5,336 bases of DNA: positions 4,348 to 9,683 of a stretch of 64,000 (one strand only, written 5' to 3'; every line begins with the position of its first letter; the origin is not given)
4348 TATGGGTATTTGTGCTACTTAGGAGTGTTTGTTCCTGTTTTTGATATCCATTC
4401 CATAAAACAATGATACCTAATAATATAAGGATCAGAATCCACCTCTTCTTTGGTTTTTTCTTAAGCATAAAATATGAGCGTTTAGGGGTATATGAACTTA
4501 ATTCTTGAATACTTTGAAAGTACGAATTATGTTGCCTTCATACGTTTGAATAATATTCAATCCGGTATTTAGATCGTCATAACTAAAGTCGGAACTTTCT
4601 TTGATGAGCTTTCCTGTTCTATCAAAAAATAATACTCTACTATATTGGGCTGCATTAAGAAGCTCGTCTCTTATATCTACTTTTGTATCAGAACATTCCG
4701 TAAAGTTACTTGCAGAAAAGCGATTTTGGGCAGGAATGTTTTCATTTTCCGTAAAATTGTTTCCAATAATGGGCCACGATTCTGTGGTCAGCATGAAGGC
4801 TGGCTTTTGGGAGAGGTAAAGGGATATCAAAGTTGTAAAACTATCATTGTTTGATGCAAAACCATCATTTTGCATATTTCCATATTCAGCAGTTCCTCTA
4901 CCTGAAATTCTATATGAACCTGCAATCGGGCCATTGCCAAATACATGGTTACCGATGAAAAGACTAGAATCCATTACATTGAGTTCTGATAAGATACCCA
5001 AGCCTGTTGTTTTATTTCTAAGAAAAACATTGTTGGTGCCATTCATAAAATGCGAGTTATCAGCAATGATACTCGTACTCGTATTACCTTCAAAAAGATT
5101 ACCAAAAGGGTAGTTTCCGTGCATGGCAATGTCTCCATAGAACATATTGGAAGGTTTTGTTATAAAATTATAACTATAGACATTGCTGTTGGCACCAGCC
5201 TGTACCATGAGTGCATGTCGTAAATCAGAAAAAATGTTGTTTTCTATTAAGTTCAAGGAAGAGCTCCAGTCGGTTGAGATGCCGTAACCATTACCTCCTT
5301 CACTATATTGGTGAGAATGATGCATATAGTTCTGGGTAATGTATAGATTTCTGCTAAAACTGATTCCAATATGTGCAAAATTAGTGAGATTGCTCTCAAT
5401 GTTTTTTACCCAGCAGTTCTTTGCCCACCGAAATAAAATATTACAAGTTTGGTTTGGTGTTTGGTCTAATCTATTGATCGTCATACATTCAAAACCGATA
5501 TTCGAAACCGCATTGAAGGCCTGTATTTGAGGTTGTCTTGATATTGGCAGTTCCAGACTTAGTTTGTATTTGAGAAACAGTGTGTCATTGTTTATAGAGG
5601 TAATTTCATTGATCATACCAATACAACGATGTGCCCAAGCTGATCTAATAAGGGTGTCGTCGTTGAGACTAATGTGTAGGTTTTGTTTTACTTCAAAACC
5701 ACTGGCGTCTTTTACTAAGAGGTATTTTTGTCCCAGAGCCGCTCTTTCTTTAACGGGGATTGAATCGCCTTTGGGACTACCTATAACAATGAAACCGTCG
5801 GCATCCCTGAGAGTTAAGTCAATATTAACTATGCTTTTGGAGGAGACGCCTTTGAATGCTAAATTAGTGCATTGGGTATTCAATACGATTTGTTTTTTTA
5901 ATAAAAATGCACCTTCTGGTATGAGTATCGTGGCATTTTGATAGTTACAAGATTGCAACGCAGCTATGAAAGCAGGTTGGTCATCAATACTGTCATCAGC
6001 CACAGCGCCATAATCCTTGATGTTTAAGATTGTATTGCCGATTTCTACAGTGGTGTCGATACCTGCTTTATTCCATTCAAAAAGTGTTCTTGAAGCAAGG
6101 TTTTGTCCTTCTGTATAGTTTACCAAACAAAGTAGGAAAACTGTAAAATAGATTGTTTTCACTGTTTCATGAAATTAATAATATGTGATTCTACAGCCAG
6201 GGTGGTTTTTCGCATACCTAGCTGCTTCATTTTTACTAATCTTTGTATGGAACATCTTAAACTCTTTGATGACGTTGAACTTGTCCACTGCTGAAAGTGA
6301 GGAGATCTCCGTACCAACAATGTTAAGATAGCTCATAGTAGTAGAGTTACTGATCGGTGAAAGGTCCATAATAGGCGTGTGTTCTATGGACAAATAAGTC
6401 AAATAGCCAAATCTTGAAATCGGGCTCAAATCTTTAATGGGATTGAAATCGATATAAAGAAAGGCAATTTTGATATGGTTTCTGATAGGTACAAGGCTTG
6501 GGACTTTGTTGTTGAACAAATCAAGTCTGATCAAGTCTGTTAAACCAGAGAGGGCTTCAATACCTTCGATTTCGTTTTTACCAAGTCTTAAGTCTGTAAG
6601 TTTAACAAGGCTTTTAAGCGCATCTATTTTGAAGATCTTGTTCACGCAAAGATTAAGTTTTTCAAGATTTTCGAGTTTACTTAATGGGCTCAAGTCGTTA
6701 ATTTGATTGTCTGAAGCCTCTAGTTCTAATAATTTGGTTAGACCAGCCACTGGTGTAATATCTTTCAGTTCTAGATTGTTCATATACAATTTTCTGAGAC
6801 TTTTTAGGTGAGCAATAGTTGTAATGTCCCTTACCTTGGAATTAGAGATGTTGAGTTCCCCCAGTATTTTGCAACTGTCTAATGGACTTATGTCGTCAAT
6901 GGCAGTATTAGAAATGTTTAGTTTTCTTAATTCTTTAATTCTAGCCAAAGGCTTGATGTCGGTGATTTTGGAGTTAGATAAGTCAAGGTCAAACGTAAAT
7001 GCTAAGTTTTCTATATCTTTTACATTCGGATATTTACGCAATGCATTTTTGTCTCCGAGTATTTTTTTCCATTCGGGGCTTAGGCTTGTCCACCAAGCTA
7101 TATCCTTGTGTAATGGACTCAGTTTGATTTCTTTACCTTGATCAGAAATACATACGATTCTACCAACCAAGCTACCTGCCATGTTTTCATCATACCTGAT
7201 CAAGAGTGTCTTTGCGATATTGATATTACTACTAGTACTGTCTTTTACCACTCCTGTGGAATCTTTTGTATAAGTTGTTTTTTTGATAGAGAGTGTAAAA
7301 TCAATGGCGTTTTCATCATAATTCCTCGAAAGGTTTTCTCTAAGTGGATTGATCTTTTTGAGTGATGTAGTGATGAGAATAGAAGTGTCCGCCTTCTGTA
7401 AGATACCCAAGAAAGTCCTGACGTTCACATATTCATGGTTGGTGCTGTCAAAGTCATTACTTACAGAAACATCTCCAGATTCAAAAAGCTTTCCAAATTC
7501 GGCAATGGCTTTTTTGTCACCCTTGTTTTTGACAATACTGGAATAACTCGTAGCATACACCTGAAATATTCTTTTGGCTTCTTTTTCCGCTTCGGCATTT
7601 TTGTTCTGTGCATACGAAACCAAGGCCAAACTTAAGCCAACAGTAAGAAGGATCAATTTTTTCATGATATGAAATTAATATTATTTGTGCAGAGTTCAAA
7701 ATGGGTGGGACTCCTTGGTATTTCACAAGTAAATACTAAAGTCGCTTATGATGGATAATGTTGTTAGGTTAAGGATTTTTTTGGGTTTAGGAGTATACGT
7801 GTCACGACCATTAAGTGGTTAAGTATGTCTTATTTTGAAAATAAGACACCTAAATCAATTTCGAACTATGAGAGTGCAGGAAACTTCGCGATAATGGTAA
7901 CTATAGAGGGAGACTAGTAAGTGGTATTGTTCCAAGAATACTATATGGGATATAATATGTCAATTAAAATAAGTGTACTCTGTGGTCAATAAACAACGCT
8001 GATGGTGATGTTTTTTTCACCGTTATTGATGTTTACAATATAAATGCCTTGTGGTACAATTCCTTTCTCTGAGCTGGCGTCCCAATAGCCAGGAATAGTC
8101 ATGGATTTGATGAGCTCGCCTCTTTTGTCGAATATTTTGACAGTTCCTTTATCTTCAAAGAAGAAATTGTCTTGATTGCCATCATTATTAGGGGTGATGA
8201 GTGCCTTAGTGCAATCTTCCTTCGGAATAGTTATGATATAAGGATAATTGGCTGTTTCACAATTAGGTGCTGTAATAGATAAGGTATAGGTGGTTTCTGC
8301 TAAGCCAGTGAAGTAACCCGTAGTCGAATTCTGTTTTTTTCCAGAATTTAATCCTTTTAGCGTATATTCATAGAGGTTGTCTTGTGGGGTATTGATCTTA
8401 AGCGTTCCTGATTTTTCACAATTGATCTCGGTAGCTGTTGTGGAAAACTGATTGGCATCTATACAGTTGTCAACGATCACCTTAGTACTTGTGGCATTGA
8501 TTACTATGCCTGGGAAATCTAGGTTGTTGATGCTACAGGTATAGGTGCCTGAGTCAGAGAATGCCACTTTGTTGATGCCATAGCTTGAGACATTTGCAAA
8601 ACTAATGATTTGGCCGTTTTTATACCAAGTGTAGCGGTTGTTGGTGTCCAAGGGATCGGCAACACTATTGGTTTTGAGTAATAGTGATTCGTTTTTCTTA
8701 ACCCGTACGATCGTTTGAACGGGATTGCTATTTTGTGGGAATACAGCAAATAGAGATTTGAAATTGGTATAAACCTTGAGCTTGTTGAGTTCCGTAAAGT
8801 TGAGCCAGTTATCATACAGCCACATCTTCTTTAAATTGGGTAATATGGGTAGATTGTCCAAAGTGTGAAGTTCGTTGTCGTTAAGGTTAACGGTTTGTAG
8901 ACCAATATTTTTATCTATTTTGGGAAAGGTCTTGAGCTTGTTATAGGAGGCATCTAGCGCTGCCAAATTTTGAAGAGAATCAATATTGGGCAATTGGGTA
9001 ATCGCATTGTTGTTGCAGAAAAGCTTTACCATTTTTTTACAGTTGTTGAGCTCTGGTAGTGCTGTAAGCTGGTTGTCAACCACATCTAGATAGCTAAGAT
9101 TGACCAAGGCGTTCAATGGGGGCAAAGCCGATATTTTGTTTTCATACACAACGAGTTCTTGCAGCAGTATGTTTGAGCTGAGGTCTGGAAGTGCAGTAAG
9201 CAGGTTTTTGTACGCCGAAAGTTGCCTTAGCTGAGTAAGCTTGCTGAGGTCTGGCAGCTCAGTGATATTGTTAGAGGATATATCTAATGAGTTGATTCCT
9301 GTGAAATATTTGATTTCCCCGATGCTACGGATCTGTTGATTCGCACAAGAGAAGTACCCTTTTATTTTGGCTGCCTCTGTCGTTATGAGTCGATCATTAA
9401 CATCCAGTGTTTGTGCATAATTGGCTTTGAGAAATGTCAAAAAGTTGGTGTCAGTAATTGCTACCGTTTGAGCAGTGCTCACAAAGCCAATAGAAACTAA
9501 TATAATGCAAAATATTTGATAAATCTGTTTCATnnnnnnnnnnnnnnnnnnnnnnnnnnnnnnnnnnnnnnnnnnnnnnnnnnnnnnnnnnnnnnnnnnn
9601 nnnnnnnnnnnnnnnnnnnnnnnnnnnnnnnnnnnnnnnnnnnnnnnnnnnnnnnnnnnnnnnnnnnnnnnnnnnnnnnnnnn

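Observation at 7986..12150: FecIRA-like trans-envelope module assembled from T9SS parts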

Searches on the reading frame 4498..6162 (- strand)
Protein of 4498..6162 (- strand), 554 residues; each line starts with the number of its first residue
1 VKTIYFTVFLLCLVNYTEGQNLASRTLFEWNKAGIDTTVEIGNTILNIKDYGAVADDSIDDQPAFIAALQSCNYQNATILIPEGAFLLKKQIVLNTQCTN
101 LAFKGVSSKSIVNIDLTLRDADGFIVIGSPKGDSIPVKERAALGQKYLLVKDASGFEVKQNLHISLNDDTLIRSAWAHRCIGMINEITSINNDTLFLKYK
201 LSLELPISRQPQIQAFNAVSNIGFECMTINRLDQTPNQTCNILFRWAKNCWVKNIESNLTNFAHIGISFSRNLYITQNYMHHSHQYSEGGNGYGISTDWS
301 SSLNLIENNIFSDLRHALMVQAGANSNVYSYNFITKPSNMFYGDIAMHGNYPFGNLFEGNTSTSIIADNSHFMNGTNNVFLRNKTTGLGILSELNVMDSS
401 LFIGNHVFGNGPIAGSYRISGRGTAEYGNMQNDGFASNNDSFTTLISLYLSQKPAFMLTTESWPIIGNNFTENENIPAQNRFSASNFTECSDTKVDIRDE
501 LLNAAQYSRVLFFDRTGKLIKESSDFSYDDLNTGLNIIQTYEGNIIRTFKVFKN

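Call 3: search_protein_families(library=pfam, proteins=[window:4498-6162:-], max_evalue=0.1)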
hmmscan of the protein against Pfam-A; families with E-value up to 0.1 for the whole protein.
window:4498-6162:- (554 aa): 1 family
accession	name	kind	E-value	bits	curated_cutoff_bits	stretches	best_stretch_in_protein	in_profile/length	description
PF12708.12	Pect-lyase_RHGA_epim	-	2.3e-07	31.3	27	1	46-313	2-207/213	Rhamnogalacturonase A/epimerase, pectate lyase-like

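Call 4: search_protein_families(library=ncbifam, proteins=[window:4498-6162:-], max_evalue=0.1)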
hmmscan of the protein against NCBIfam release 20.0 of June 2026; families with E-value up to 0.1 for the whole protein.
window:4498-6162:- (554 aa): 1 family
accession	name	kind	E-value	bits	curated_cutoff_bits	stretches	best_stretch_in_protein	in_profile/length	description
NF049892.1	AlphdgalacturondseBT4155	equivalog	0.012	14.3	800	0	46-89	51-95/454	alpha-d-galacturonidase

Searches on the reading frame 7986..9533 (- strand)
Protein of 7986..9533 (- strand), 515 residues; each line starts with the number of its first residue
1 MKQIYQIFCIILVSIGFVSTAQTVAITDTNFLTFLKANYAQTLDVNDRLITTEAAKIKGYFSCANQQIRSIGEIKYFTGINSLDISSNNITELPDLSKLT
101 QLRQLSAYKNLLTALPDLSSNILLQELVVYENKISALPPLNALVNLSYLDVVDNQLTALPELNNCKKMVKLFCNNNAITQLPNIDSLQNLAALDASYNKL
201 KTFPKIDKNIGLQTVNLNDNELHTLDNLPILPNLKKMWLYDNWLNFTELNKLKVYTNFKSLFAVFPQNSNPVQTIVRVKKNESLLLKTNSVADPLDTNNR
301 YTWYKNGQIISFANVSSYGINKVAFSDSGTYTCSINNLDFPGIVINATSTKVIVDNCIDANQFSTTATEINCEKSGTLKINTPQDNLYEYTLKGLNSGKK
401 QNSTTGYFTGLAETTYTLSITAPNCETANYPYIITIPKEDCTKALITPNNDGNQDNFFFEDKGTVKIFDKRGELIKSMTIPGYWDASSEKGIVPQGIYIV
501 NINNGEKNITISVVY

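Call 3: search_protein_families(library=pfam, proteins=[window:7986-9533:-], max_evalue=0.1)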
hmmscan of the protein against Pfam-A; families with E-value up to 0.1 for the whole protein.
window:7986-9533:- (515 aa): 13 families
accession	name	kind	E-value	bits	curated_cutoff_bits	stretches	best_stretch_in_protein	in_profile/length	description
PF12799.13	LRR_4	-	7.8e-19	67.7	27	4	124-164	3-44/44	Leucine Rich repeats (2 copies)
PF13927.12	Ig_3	-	8.7e-06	26.6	30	1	276-337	12-78/78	Immunoglobulin domain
PF13895.12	Ig_2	-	2.8e-05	24.7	27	1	298-337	30-65/79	Immunoglobulin domain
PF14580.12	LRR_9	-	3.6e-05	23.8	30.5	2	213-293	45-127/175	Leucine-rich repeat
PF13585.12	CHU_C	-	0.00012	22.6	27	1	444-507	5-77/86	CHU_C Type IX secretion signal domain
PF23598.1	LRR_14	-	0.00033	20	40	2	73-184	65-174/353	Leucine-rich repeat region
PF00047.31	ig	-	0.00083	20.1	21.8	1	294-341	19-76/81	Immunoglobulin domain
PF13855.12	LRR_8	-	0.0011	19.2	27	1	78-111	25-60/61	Leucine rich repeat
PF23952.1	LRR_EndoS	-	0.0032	18.1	27.9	0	69-197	16-115/116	Endo-beta-N-acetylglucosaminidase EndoS LRR domain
PF16680.11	Ig_4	-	0.0051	17.8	30.1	1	298-335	12-49/71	T-cell surface glycoprotein CD3 delta chain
PF16967.11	TcfC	-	0.018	15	29.4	0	297-339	11-54/68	E-set like domain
PF07686.23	V-set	-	0.02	15.5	26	1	319-352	76-106/109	Immunoglobulin V-set domain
PF07679.22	I-set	-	0.091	13.3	23.7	0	302-337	33-77/90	Immunoglobulin I-set domain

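Call 4: search_protein_families(library=ncbifam, proteins=[window:7986-9533:-], max_evalue=0.1)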
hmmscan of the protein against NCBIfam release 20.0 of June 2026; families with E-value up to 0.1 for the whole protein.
window:7986-9533:- (515 aa): 7 families
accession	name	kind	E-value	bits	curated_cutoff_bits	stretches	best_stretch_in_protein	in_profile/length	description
NF011917.0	PRK15387.1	equivalog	9.6e-13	47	1243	1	80-245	224-375/788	type III secretion system effector E3 ubiquitin transferase SspH2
NF033189.1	internalin_A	exception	3.6e-12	45.4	1600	1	20-295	106-376/799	class 1 internalin InlA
NF033190.2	inl_like_NEAT_1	exception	2e-11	42.9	1275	1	30-253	238-460/754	NEAT domain-containing leucine-rich repeat protein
NF041381.1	XopAC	subfamily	1.2e-09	37.4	450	2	127-242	71-193/451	XopAC/AvrAC family type III secretion system effector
NF033188.1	internalin_H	exception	3.7e-07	29.2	1050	1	64-217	106-259/548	InlH/InlC2 family class 1 internalin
TIGR04131.1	Bac_Flav_CTERM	domain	0.00063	19.9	35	1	444-503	5-70/85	T9SS type B sorting domain-containing protein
TIGR04183.1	Por_Secre_tail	domain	0.0017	18.3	23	1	447-513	2-69/72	T9SS type A sorting domain-containing protein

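Call 46: search_protein_families(library=ncbifam, alignment_id=A2, max_evalue=0.05)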
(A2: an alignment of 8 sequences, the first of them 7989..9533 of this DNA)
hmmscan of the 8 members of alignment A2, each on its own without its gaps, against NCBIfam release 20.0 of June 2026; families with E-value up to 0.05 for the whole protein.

A. member 1, window:7989-9533:- (515 aa): 7 families
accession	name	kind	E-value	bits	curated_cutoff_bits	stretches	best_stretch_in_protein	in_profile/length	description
NF011917.0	PRK15387.1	equivalog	9.6e-13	47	1243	1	80-245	224-375/788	type III secretion system effector E3 ubiquitin transferase SspH2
NF033189.1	internalin_A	exception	3.6e-12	45.4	1600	1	20-295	106-376/799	class 1 internalin InlA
NF033190.2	inl_like_NEAT_1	exception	2e-11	42.9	1275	1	30-253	238-460/754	NEAT domain-containing leucine-rich repeat protein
NF041381.1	XopAC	subfamily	1.2e-09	37.4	450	1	127-242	71-193/451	XopAC/AvrAC family type III secretion system effector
NF033188.1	internalin_H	exception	3.7e-07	29.2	1050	1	64-217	106-259/548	InlH/InlC2 family class 1 internalin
TIGR04131.1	Bac_Flav_CTERM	domain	0.00063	19.9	35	1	444-503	5-70/85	T9SS type B sorting domain-containing protein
TIGR04183.1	Por_Secre_tail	domain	0.0017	18.3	23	1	447-513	2-69/72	T9SS type A sorting domain-containing protein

B. families by the number of members that match (of 8 scanned): 13 families
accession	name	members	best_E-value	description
NF033189.1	internalin_A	8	6.2e-19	class 1 internalin InlA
NF033190.2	inl_like_NEAT_1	8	1.6e-14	NEAT domain-containing leucine-rich repeat protein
NF033188.1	internalin_H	8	2.8e-13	InlH/InlC2 family class 1 internalin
NF041381.1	XopAC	8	1.1e-09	XopAC/AvrAC family type III secretion system effector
NF011897.0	PRK15370.1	7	9.5e-13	SPI-1 type III secretion system effector E3 ubiquitin transferase SlrP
TIGR04131.1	Bac_Flav_CTERM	7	3.1e-06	T9SS type B sorting domain-containing protein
NF011917.0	PRK15387.1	6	9.3e-18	type III secretion system effector E3 ubiquitin transferase SspH2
NF033187.0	internalin_J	4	4.9e-10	class 1 internalin InlJ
NF047464.1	FibnectbindLIC11051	3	1.6e-17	LIC_11051 family fibronectin-binding protein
NF033186.1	internalin_K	2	6.9e-07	class 1 internalin InlK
NF041351.1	XopL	2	1.1e-05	type III secretion system leucine-rich repeat domain-containing effector XopL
TIGR04183.1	Por_Secre_tail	2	0.0016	T9SS type A sorting domain-containing protein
NF041400.1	XopAE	1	0.00016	type III secretion system effector XopAE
